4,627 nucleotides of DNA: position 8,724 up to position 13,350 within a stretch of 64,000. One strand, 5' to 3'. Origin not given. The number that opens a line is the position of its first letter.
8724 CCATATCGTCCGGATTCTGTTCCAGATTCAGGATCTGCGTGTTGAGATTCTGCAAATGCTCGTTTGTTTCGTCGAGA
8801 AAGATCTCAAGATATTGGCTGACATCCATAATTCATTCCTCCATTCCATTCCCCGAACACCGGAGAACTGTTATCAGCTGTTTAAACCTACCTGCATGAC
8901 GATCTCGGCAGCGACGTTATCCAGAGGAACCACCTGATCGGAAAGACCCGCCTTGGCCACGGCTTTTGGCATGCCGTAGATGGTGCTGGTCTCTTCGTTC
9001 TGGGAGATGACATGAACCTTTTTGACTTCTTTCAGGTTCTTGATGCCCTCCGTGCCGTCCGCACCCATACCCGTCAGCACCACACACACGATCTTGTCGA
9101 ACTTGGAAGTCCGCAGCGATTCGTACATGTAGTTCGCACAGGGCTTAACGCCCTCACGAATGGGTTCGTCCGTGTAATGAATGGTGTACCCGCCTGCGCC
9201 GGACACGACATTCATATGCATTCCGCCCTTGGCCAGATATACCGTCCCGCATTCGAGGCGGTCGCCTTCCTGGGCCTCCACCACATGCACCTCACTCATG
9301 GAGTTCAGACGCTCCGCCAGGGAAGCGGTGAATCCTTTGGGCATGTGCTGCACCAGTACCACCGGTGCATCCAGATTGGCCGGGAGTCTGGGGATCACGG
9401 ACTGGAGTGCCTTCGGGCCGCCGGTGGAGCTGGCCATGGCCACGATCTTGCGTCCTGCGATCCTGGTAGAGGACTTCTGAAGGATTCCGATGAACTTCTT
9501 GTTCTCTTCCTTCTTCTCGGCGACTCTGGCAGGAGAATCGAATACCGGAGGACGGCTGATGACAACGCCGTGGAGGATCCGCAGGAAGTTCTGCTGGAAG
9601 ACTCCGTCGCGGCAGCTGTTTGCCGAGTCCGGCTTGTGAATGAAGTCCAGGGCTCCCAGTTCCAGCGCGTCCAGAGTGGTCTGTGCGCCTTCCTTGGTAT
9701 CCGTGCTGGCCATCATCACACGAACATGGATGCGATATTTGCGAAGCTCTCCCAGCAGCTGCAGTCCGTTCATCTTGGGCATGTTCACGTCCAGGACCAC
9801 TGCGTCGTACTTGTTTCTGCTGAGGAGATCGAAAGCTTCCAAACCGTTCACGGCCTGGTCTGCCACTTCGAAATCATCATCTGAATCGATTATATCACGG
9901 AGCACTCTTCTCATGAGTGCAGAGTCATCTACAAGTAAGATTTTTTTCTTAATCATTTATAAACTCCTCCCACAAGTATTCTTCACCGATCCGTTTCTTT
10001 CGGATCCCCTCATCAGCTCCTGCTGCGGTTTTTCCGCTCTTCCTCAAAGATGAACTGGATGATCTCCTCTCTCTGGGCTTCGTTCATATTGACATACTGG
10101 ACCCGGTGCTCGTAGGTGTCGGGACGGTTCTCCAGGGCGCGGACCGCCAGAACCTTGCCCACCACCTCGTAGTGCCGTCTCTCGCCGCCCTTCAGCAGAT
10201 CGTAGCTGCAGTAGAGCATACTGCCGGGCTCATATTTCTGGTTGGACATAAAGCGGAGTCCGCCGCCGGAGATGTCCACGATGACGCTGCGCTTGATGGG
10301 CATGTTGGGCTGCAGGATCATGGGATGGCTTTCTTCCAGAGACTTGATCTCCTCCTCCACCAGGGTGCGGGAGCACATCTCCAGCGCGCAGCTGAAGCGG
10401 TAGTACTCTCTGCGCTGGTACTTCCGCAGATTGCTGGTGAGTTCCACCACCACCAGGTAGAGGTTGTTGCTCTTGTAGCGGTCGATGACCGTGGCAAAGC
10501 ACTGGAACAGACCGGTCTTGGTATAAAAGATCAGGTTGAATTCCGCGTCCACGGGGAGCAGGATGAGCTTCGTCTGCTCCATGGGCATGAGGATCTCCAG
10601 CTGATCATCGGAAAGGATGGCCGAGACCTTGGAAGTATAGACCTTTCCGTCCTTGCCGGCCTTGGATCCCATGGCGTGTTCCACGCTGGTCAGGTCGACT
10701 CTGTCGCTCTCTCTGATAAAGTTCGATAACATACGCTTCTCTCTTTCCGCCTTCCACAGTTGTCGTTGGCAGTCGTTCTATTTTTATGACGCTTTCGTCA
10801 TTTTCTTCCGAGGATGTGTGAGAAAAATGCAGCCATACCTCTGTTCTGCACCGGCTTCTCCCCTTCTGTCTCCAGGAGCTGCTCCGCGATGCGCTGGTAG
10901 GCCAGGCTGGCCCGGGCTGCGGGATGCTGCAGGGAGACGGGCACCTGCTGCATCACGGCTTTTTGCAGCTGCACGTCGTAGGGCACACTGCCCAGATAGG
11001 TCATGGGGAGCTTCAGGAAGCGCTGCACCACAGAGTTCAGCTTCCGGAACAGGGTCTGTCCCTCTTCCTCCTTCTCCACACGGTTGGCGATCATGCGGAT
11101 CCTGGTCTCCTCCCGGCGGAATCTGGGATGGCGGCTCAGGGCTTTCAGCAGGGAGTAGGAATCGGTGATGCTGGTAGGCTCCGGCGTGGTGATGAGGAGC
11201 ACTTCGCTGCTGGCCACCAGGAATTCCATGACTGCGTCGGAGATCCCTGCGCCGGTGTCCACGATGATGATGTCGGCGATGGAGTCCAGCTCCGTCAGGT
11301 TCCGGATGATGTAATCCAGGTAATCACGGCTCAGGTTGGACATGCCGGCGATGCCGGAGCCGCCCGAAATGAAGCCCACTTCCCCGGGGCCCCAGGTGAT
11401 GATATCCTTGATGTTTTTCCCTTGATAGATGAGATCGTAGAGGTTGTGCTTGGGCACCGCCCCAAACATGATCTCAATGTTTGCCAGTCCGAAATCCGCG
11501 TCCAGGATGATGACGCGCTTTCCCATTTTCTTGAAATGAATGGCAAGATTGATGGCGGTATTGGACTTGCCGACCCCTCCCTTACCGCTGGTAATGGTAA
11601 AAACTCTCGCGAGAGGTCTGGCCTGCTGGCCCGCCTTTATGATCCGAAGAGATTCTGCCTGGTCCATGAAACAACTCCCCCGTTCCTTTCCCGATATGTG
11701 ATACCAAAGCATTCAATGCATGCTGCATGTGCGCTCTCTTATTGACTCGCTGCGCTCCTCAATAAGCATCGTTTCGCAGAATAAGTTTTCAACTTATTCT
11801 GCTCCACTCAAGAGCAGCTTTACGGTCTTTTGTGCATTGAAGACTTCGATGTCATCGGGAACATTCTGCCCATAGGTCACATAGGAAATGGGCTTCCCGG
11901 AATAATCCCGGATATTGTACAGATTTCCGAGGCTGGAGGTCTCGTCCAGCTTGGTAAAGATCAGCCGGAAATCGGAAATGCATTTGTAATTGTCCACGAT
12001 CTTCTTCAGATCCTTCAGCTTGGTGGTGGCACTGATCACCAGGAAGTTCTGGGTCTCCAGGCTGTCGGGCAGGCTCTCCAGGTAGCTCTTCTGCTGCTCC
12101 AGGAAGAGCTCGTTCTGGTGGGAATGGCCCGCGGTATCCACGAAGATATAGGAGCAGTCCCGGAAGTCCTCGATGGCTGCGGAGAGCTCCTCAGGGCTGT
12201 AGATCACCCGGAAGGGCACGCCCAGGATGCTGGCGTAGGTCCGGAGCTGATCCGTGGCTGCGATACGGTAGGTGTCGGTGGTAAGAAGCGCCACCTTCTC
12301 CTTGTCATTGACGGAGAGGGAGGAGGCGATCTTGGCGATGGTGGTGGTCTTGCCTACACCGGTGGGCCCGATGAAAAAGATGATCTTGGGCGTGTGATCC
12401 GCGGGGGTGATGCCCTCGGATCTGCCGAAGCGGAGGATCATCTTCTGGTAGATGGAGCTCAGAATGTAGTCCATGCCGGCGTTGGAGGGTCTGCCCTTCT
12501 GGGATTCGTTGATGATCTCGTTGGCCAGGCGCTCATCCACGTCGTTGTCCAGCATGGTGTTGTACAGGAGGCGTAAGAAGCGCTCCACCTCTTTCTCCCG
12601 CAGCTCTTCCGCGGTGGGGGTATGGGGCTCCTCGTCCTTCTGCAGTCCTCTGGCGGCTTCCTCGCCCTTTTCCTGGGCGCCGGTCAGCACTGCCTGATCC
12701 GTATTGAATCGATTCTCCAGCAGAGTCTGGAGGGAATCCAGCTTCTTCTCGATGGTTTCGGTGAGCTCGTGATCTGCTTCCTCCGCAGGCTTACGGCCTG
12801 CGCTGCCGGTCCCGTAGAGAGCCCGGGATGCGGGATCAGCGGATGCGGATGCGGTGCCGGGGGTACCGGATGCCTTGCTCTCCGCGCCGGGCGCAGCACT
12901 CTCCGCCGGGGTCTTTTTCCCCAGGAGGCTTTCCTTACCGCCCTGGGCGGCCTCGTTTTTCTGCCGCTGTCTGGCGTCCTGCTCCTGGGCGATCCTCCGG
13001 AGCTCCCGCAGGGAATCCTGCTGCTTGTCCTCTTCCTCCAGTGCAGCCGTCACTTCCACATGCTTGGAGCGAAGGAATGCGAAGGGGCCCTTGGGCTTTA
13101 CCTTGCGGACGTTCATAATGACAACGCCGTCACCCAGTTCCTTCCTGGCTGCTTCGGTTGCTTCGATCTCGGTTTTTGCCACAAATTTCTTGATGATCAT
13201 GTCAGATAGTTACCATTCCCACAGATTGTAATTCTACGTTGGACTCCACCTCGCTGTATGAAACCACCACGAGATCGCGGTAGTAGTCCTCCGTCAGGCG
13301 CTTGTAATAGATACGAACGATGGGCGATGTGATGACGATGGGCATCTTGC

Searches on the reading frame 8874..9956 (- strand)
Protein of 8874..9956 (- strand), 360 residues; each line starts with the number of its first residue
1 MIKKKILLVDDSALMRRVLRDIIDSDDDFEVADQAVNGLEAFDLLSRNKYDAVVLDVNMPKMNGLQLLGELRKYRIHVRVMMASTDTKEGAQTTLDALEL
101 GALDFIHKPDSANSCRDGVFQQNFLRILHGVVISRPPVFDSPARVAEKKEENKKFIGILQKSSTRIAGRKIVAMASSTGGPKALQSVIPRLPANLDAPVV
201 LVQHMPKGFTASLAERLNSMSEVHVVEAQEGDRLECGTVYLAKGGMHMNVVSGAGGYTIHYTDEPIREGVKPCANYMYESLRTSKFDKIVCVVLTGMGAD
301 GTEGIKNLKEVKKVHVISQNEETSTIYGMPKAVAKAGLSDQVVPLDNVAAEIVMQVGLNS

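Call 71: search_protein_families(library=pfam, proteins=[window:8874-9956:-], max_evalue=0.001)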
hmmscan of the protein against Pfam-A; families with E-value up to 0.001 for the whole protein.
window:8874-9956:- (360 aa): 2 families
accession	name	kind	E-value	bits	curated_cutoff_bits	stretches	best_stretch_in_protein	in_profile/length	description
PF01339.22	CheB_methylest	-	2.7e-58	197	24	1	172-352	1-174/174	CheB methylesterase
PF00072.30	Response_reg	-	2.1e-25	89.5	30.2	1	6-111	1-102/111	Response regulator receiver domain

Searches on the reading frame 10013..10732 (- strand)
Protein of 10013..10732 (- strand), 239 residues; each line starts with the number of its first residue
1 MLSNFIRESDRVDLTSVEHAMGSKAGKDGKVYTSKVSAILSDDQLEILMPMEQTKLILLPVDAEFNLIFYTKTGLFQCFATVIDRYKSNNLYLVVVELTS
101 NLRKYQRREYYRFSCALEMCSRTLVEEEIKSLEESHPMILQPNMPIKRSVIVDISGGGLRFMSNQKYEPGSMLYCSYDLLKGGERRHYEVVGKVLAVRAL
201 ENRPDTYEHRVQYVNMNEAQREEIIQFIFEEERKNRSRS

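Call 71: search_protein_families(library=pfam, proteins=[window:10013-10732:-], max_evalue=0.001)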
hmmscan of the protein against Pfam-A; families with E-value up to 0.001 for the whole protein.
window:10013-10732:- (239 aa): 2 families
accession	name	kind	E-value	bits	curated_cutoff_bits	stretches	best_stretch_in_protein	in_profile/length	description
PF12945.12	PilZNR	-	1.2e-14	54.6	23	1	27-97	18-83/85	Flagellar protein YcgR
PF07238.19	PilZ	-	9.6e-11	42.4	22.5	1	146-230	23-102/102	PilZ domain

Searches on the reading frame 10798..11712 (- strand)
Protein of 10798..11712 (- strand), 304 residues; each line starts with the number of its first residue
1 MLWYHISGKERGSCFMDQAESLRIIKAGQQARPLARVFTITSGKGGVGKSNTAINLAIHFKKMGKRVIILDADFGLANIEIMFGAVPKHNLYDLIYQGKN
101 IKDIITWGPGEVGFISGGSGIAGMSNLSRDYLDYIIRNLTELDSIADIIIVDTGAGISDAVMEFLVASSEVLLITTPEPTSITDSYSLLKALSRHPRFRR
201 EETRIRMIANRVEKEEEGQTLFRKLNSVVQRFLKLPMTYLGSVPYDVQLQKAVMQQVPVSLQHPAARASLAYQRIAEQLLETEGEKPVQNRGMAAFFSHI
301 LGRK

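Call 71: search_protein_families(library=pfam, proteins=[window:10798-11712:-], max_evalue=0.001)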
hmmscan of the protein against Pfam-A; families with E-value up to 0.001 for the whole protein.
window:10798-11712:- (304 aa): 5 families
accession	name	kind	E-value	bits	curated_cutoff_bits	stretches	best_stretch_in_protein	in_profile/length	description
PF10609.15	ParA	-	9.8e-19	68.2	27.1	1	36-279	4-245/246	NUBPL iron-transfer P-loop NTPase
PF01656.29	CbiA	-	5.3e-18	65.6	25.4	1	39-259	2-125/125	CobQ/CobB/MinD/ParA nucleotide binding domain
PF13614.12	AAA_31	-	1.1e-13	51.9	27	1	36-192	2-164/177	AAA domain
PF00142.24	Fer4_NifH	-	1.1e-09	38.6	25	1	42-293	6-261/271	4Fe-4S iron sulfur cluster binding proteins, NifH/frxC family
PF02374.21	ArsA_ATPase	-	6.7e-05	22.7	24.3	1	40-73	5-38/305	Anion-transporting ATPase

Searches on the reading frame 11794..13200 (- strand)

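Call 71: search_protein_families(library=pfam, proteins=[window:11794-13200:-], max_evalue=0.001)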
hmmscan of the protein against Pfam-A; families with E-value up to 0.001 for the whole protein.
window:11794-13200:- (468 aa): 6 families
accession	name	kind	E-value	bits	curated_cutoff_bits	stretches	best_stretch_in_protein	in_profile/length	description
PF00448.28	SRP54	-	1e-39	136.6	22.7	1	271-464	1-195/196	SRP54-type protein, GTPase domain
PF13401.12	AAA_22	-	0.00015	22.5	27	1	269-343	3-75/130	AAA domain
PF00004.35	AAA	-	0.0002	22.3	21.2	1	275-400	2-116/131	ATPase family associated with various cellular activities (AAA)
PF04851.21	ResIII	-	0.00029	21.2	22.5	1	269-330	21-81/164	Type III restriction enzyme, res subunit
PF06414.18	Zeta_toxin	-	0.00079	19.3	22.3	0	265-312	10-55/199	Zeta toxin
PF02374.21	ArsA_ATPase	-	0.00088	19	24.3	0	272-309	2-38/305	Anion-transporting ATPase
